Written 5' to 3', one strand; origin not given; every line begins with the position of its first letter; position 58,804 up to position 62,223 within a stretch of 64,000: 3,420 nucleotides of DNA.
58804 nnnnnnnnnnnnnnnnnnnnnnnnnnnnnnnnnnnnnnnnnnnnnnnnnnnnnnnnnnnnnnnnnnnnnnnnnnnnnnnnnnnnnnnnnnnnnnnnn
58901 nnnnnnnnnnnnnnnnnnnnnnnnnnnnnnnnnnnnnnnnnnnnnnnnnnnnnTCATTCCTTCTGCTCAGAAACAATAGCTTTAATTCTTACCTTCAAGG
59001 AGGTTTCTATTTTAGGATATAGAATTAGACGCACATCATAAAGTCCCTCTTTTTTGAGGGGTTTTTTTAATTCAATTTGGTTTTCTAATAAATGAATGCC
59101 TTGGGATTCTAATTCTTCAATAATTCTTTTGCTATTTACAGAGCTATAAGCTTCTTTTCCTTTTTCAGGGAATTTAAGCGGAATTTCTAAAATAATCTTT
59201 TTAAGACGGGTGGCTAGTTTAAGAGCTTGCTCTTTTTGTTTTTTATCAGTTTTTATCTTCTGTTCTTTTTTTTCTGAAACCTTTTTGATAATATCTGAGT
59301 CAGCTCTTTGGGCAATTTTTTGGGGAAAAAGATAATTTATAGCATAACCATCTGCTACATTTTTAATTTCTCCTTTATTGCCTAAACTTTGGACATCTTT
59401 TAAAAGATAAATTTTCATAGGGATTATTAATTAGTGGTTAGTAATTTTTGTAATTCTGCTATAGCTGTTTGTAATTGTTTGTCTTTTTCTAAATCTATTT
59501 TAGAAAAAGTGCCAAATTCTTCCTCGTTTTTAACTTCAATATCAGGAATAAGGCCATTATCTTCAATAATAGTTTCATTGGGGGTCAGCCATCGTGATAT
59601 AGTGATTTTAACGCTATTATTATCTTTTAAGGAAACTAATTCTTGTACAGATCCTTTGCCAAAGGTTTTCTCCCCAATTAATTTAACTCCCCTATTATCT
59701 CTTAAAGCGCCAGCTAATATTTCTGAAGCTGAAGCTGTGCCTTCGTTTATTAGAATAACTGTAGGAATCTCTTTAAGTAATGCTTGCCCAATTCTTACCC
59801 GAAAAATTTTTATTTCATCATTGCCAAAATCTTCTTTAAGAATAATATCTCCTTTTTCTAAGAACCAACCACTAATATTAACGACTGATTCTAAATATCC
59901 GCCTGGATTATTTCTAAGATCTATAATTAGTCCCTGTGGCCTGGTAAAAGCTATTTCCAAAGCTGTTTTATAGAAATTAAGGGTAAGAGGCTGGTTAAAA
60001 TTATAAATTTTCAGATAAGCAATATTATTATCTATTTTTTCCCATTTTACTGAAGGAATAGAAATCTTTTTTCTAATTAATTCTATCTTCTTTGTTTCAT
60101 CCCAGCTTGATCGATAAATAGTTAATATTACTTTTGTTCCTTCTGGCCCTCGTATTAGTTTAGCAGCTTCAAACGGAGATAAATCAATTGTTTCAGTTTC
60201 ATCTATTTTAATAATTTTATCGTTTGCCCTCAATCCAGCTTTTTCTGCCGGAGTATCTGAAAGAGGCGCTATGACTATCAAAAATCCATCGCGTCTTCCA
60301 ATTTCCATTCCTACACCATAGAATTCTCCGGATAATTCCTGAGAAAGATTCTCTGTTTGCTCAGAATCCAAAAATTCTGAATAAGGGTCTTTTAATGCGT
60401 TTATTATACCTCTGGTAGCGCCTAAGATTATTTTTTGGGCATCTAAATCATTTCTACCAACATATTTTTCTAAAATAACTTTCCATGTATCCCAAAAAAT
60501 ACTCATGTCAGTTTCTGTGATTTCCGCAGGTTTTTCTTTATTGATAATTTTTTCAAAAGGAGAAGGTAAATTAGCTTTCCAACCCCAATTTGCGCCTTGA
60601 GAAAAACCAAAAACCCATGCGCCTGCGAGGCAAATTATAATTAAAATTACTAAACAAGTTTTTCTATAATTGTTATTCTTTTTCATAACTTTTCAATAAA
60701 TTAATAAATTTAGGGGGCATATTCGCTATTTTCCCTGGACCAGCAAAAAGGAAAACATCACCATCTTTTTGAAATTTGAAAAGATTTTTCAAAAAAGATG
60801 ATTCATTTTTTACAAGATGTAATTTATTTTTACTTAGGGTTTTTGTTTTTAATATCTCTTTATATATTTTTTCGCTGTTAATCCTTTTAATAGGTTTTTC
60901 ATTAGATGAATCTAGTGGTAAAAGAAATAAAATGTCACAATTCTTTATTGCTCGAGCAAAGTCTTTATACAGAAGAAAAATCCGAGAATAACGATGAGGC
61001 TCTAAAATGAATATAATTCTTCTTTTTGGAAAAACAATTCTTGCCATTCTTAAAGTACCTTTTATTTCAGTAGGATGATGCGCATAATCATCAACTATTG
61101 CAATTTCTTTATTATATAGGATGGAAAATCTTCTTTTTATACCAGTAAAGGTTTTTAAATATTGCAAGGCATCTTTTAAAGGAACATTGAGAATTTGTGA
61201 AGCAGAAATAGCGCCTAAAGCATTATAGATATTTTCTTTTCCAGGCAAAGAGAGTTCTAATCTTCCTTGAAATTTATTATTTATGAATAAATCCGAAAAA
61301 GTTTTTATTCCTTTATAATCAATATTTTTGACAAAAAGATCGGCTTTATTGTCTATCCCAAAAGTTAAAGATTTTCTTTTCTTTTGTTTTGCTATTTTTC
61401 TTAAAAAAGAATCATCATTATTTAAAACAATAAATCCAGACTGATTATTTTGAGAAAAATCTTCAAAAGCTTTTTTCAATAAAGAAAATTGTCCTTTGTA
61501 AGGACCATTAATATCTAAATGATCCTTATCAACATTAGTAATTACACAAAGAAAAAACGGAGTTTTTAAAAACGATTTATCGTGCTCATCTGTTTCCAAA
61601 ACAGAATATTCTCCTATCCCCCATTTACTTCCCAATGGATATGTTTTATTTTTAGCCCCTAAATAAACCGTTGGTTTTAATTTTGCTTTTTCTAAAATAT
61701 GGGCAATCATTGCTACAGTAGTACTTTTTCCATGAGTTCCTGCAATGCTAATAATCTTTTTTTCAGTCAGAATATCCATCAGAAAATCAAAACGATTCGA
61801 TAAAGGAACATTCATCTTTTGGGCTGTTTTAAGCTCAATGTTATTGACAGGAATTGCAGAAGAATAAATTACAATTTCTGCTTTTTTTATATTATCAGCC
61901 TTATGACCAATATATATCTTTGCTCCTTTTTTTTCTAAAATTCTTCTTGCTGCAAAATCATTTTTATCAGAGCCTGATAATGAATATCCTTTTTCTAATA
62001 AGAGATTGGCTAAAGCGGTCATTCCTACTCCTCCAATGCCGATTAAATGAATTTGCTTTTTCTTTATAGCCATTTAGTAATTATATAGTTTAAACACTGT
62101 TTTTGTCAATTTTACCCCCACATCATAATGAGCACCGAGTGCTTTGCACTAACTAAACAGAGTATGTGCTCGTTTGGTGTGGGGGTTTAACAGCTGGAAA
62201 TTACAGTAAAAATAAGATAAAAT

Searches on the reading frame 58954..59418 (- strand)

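Call 86: search_protein_families(library=pfam, proteins=[window:58954-59418:-], max_evalue=0.00001)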
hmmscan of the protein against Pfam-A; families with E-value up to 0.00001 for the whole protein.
window:58954-59418:- (154 aa): 2 families
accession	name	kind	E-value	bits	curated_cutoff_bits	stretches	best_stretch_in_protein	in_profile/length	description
PF01281.25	Ribosomal_L9_N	-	8.6e-19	67.3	20.7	1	1-46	1-46/47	Ribosomal protein L9, N-terminal domain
PF03948.19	Ribosomal_L9_C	-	1.4e-14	54.7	23.2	1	63-146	1-85/86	Ribosomal protein L9, C-terminal domain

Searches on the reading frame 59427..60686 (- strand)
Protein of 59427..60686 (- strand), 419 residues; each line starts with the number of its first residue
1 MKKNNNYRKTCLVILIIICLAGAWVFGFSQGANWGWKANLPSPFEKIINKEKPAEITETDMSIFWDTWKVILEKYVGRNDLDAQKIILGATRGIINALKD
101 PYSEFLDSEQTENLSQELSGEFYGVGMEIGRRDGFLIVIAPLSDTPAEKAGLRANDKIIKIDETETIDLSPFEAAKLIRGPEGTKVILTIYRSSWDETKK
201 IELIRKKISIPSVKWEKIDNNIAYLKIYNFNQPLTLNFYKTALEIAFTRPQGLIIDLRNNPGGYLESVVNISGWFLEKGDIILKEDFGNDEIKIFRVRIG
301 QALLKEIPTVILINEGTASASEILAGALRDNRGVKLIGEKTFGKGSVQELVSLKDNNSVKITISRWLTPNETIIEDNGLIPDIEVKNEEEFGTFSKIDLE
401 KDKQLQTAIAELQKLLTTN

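Call 86: search_protein_families(library=pfam, proteins=[window:59427-60686:-], max_evalue=0.00001)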
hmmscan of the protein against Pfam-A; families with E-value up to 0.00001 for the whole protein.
window:59427-60686:- (419 aa): 5 families
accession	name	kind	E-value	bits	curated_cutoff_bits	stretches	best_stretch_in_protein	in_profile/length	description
PF03572.23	Peptidase_S41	-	1.4e-43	148.7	24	1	221-385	1-165/165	Peptidase family S41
PF17820.7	PDZ_6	-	1.3e-11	44.5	27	1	141-192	5-54/54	PDZ domain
PF13180.12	PDZ_2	-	3.3e-10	40.6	27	1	131-202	9-79/80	PDZ domain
PF00595.29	PDZ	-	3.2e-08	34.3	23.2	1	119-190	8-80/81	PDZ domain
PF22694.1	CtpB_N-like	-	4.3e-08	33.9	27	1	47-109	24-84/85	Activating protease CtpB N-terminal domain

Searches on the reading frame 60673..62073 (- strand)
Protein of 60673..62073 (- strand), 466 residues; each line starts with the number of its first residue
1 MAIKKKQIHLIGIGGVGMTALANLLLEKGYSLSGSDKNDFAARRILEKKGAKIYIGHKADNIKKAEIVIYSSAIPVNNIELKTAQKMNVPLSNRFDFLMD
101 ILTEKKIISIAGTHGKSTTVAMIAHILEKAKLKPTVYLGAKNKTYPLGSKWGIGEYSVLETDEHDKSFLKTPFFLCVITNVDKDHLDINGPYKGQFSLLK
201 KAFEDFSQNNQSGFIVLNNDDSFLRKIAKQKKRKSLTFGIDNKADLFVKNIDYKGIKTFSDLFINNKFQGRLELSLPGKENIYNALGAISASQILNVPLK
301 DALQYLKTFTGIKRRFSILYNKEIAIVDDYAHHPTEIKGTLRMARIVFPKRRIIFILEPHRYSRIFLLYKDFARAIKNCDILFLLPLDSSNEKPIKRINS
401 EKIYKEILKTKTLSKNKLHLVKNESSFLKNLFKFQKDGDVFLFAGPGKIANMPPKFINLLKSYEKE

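Call 86: search_protein_families(library=pfam, proteins=[window:60673-62073:-], max_evalue=0.00001)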
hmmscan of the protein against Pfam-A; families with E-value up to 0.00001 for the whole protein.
window:60673-62073:- (466 aa): 3 families
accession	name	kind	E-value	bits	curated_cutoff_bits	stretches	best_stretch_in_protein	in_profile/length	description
PF08245.18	Mur_ligase_M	-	3e-23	83.2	24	1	110-291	1-199/200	Mur ligase middle domain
PF01225.30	Mur_ligase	-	5.6e-21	75.1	21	1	8-104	2-93/95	Mur ligase family, catalytic domain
PF02875.26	Mur_ligase_C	-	1.2e-12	49.2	28.4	1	314-446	1-126/127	Mur ligase, glutamate ligase domain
